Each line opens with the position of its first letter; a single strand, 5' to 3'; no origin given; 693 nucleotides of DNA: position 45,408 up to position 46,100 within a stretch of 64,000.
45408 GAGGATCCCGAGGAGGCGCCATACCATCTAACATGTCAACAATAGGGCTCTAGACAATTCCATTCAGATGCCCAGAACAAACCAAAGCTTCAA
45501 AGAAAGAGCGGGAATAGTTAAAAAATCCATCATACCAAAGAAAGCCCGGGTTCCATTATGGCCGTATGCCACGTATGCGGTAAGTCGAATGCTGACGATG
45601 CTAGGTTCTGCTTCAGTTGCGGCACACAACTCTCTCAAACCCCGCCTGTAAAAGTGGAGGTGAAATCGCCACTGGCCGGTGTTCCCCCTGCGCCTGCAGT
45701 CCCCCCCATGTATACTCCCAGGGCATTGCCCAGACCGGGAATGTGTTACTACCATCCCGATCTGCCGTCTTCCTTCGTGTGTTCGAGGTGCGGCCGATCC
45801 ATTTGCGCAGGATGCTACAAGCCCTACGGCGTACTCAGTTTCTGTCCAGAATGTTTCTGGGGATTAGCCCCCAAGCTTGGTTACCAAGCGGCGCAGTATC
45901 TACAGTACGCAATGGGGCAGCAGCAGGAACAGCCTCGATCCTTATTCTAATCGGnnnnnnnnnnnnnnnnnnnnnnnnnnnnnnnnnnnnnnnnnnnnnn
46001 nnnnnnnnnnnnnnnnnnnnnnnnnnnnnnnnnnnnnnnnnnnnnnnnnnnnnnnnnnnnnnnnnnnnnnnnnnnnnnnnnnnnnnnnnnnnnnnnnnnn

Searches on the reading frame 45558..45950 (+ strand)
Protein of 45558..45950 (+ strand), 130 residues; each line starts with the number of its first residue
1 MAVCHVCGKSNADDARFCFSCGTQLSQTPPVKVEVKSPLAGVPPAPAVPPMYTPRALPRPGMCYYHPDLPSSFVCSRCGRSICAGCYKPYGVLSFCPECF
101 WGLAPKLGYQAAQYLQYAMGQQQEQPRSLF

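Call 3: search_protein_families(library=pfam, proteins=[window:45558-45950:+], max_evalue=1)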
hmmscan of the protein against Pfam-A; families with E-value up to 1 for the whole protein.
window:45558-45950:+ (130 aa): 12 families
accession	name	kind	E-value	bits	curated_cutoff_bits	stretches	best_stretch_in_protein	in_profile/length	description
PF13240.11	Zn_Ribbon_1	-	3.7e-07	30.2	25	1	4-25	2-23/23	zinc-ribbon domain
PF12773.13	DZR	-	1.9e-06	28.4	27.3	1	4-99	1-44/45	Double zinc ribbon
PF13248.11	Zn_ribbon_3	-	6.1e-05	22.8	27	1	1-24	2-25/26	zinc-ribbon domain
PF00643.29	zf-B_box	-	0.0016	19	24.1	1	60-86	3-29/42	B-box zinc finger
PF00641.23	Zn_ribbon_RanBP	-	0.011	15.4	27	1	4-23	7-26/30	Zn-finger in Ran binding protein and others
PF24463.1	DUF7577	-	0.014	15.4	28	1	3-25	4-26/27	Domain of unknown function (DUF7577)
PF18912.6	DZR_2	-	0.055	13.8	27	1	3-26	9-32/56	Double zinc ribbon domain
PF07282.18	Cas12f1-like_TNB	-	0.062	13.9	26.3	0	47-83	21-51/60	Cas12f1-like, TNB domain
PF24460.1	DUF7575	-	0.074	12.9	28.5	1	3-25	5-27/28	Domain of unknown function (DUF7575)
PF17032.10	Zn_ribbon_15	-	0.13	13.5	28.9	1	2-22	53-73/73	zinc-ribbon family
PF22586.1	ANCHR-like_BBOX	-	0.16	12.6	27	1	63-88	2-26/39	ANCHR-like B-box zinc-binding domain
PF03660.19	PHF5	-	0.18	12.5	26.7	0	3-23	57-77/104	PHF5-like protein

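Call 4: search_protein_families(library=ncbifam, proteins=[window:45558-45950:+], max_evalue=1)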
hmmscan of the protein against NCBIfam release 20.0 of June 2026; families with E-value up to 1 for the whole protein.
window:45558-45950:+ (130 aa): 4 families
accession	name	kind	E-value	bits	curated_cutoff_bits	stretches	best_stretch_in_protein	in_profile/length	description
NF004424.0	PRK05766.1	equivalog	0.00089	19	54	1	74-110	18-51/54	30S ribosomal protein S14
NF011149.0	PRK14559.1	equivalog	0.0033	16.2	374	1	1-34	1-34/642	serine/threonine phosphatase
NF045510.1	4Cys_prefix_kin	domain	0.024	14.9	24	1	11-25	12-26/26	4-Cys prefix domain-containing protein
NF041909.1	HVO_2753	equivalog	0.53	10.2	80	0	10-29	4-23/59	HVO_2753 family zinc finger protein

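Call 10: find_homologous_proteins(query=window:45558-45950:+, max_evalue=0.001)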
Query window:45558-45950:+ (130 aa): 76 proteins with E <= 0.001 among 86 candidates.
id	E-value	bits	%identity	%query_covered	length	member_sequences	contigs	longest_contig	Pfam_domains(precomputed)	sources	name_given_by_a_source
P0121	5.8e-61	223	77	100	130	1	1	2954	PF13240.12,PF12773.14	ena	-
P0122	3.2e-58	214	74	100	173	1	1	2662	PF13240.12,PF12773.14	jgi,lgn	jgi:predicted amidophosphoribosyltransferase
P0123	5.6e-58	213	73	100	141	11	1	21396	PF13240.12,PF12773.14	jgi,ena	-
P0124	9.0e-58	212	72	100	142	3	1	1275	PF13240.12,PF12773.14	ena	-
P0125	1.8e-55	205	70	100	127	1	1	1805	PF13240.12,PF12773.14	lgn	-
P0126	4.1e-54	201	68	100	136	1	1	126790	PF13240.12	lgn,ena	-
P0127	1.5e-53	199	69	98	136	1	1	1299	PF13240.12,PF12773.14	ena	-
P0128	4.1e-52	194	70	100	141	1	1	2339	-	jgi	jgi:hypothetical protein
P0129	9.6e-52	193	70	83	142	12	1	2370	PF12773.14,PF13248.12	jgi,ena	-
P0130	4.2e-51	191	70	100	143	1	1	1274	PF13240.12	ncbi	-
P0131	4.6e-51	191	67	100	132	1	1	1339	PF13240.12,PF12773.14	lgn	-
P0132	4.8e-51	191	67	100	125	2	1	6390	PF13240.12,PF12773.14,PF13248.12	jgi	-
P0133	8.0e-51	190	65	100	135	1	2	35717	PF13240.12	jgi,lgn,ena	jgi:hypothetical protein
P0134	8.1e-51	190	64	100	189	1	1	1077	PF13240.12,PF12773.14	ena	-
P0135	2.8e-50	188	67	100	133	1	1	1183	PF13240.12,PF12773.14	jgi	-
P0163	3.5e-44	168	59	100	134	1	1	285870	PF13240.12,PF12773.14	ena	-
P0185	3.4e-40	156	62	82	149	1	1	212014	PF13240.12,PF12773.14,PF13248.12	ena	-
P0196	1.8e-35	140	55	84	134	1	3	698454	PF13240.12,PF12773.14,PF13248.12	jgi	jgi:hypothetical protein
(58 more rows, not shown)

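Call 11: find_encoding_contigs(protein=P0196, flank=10000, max_places=2)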
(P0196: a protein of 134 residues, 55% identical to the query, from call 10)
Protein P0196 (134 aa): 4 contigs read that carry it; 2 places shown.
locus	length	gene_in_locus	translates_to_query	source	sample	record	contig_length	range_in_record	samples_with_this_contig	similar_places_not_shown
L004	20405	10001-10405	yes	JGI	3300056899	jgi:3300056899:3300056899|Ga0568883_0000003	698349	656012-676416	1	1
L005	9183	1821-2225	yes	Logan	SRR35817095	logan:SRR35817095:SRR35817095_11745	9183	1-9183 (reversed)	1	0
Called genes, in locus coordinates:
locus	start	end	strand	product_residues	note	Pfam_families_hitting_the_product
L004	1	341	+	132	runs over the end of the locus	PF00903:Glyoxalase, PF13669:Glyoxalase_4, PF18029:Glyoxalase_6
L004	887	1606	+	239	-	PF06745:ATPase (faint)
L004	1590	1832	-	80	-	-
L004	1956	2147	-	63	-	-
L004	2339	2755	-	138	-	-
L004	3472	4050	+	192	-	-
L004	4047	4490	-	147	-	-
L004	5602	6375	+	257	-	PF12773:DZR (weak), PF13240:Zn_Ribbon_1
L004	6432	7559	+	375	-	PF01398:JAB, PF14464:Prok-JAB, PF06197:DUF998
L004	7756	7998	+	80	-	PF00240:ubiquitin, PF11470:TUG-UBL1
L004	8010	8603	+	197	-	PF00179:UQ_con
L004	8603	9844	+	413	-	PF00240:ubiquitin (weak), PF00899:ThiF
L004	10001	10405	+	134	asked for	PF12773:DZR (weak), PF13240:Zn_Ribbon_1, PF13248:Zn_ribbon_3 (weak)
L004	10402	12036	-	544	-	PF18998:Flg_new_2 (faint)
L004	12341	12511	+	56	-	-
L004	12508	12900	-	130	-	PF00085:Thioredoxin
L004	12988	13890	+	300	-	PF00701:DHDPS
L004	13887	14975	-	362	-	PF00817:IMS, PF11798:IMS_HHH (weak), PF21704:POLH-Rev1_HhH (weak), PF21999:IMS_HHH_1 (weak), PF11799:IMS_C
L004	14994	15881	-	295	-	PF01904:DUF72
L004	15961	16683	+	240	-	PF19810:HFX_2341_N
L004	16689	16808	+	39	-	-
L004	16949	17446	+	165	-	PF01694:Rhomboid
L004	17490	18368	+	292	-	-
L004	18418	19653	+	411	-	-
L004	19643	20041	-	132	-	-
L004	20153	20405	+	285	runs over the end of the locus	PF04909:Amidohydro_2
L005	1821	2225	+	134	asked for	PF12773:DZR (weak), PF13240:Zn_Ribbon_1, PF13248:Zn_ribbon_3 (weak)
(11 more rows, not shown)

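Call 12: find_encoding_contigs(protein=P0163, flank=10000, max_places=2)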
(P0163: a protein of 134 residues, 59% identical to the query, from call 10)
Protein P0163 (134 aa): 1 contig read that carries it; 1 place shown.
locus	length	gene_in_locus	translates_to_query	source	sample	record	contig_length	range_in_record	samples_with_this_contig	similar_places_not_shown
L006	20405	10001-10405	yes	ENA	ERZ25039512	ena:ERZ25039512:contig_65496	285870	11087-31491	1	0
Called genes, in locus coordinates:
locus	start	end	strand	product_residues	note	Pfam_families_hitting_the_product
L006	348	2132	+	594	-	-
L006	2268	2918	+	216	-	-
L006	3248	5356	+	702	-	PF16640:Big_3_5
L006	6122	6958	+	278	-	PF12773:DZR (faint), PF13240:Zn_Ribbon_1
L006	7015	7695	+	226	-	PF01398:JAB, PF14464:Prok-JAB (weak)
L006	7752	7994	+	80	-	PF00240:ubiquitin, PF11470:TUG-UBL1 (weak)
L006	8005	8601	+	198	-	PF00179:UQ_con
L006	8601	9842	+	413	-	PF00240:ubiquitin (weak), PF00899:ThiF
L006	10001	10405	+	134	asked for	PF12773:DZR (faint), PF13240:Zn_Ribbon_1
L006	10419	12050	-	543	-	PF13240:Zn_Ribbon_1 (weak)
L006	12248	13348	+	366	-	PF14520:HHH_5, PF00154:RecA_N (weak), PF08423:Rad51, PF13481:AAA_25 (weak)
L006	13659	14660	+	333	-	PF08423:Rad51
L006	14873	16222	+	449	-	PF03104:DNA_pol_B_exo1 (faint), PF00136:DNA_pol_B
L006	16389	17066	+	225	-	PF00136:DNA_pol_B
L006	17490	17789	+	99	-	PF01870:Hjc (weak)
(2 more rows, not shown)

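Call 13: find_encoding_contigs(protein=P0185, flank=10000, max_places=2)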
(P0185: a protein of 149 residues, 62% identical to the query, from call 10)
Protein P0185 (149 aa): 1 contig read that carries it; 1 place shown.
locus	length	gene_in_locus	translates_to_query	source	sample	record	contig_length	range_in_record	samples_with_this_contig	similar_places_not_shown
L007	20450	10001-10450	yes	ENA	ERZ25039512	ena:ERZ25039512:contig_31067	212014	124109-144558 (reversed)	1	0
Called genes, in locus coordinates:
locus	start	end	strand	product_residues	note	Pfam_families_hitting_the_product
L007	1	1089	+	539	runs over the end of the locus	PF00324:AA_permease (weak), PF13520:AA_permease_2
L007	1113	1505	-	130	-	-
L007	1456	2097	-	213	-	-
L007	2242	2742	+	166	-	-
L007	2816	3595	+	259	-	-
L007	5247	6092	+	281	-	-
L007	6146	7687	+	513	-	PF01398:JAB, PF14464:Prok-JAB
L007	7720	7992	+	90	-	PF11470:TUG-UBL1, PF00240:ubiquitin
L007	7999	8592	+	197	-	PF00179:UQ_con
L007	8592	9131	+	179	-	PF00240:ubiquitin, PF00899:ThiF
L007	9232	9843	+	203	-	-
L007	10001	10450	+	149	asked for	PF12773:DZR (weak), PF13240:Zn_Ribbon_1 (weak), PF13248:Zn_ribbon_3 (weak)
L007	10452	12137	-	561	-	PF18998:Flg_new_2 (faint)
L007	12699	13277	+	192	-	PF25213:HVO_A0261_N (weak), PF01022:HTH_5, PF12840:HTH_20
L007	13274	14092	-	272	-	PF00800:PDT, PF01842:ACT (weak)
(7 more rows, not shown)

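Call 26: predict_structure(alignment_id=A1)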
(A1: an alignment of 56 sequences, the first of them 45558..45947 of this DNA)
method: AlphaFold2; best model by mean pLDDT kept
length: 130 residues; sequences in the alignment: 56
mean_pLDDT: 59.7   pTM: 0.30
mean pLDDT of the five models: 59.7, 56.7, 55.8, 54.1, 53.9
residues with pLDDT >= 90: 2; 70-90: 37; 50-70: 45; < 50: 46
segments of 3 or more residues with pLDDT < 50: 34-60, 113-126
pLDDT, mean of each block of 10 residues (from residue 1): 85 82 68 44 38 43 54 65 66 72 67 43 50
secondary structure, 60 per line:
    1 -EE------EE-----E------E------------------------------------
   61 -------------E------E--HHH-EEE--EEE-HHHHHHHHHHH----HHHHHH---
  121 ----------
elements in order: E88-90 E93-95 H97-107 H112-117

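Call 38: fold_search(model_id=the predicted structure, library=pdb)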
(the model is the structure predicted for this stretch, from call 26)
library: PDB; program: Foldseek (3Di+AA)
matches with E <= 10: 191; with E <= 0.001: 0
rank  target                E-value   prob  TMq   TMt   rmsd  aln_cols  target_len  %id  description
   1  2d8y_MODEL_1_A        1.9e-01  0.93  0.24  0.33   1.3        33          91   30  Solution structure of the LIM domain of Epithelial protein lost in neoplasm (released 2006-06-08)
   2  6tmf_Q                1.9e-01  0.57  0.25  0.52   9.3        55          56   31  Structure of an archaeal ABCE1-bound ribosomal post-splitting complex (released 2020-02-12)
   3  6u4m_MODEL_1_A        2.3e-01  0.75  0.25  0.47   5.4        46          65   28  Solution structure of paxillin LIM4 (released 2019-10-23)
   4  2zet_C                3.1e-01  0.47  0.23  0.21   9.0        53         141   19  Crystal structure of the small GTPase Rab27B complexed with the Slp homology domain of Slac2-a/melanophilin (released 2008-09-30)
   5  1x64_MODEL_1_A        3.1e-01  0.21  0.25  0.33  11.7       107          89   15  Solution structure of the LIM domain of alpha-actinin-2 associated LIM protein (released 2005-11-17)
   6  6sw9_P                3.9e-01  0.72  0.24  0.51   1.9        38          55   34  IC2A model of cryo-EM structure of a full archaeal ribosomal translation initiation complex devoid of aIF1 in P. abyss (released 2020-02-19)
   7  9a5x_A                3.9e-01  0.21  0.21  0.08   8.3        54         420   17  Integrative model of CLPX-CLPP by crosslinking MS and deep learning (released 2024-09-18)
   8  6skf_Ar               4.2e-01  0.57  0.27  0.57   7.2        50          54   28  Cryo-EM Structure of T. kodakarensis 70S ribosome (released 2020-07-29)
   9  3f6q_B                4.5e-01  0.60  0.24  0.40   4.4        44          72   18  Crystal structure of integrin-linked kinase ankyrin repeat domain in complex with PINCH1 LIM1 domain (released 2008-12-02)
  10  9qf4_Ap               4.5e-01  0.54  0.27  0.56   7.3        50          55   28  Structure of P. furiosus 70S ribosome grown at 95 degC (released 2025-11-05)
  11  2miu_MODEL_1_A        6.0e-01  0.44  0.23  0.30   4.4        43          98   19  Structure of FHL2 LIM adaptor and its Interaction with Ski (released 2014-01-15)
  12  8s05_C                6.5e-01  0.82  0.16  0.70   0.8        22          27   55  ArnAB complex an archaeal ortholog of the Sec23/24 core motif (released 2025-10-29)
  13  3ixe_B                6.5e-01  0.72  0.22  0.40   1.7        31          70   29  Structural basis of competition between PINCH1 and PINCH2 for binding to the ankyrin repeat domain of integrin-linked  (released 2009-12-15)
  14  2lzu_MODEL_1_A        6.5e-01  0.38  0.25  0.41   7.2        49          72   22  Solution structure of LIMD2 (released 2014-04-16)
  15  1b8t_MODEL_1_A        7.0e-01  0.63  0.22  0.15   1.2        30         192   27  SOLUTION STRUCTURE OF THE CHICKEN CRP1 (released 1999-05-06)
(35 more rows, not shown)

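Call 82: search_protein_families(library=padloc, proteins=[window:45558-45950:+], max_evalue=0.01)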
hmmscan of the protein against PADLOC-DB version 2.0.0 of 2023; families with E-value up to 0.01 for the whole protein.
window:45558-45950:+ (130 aa): 0 families
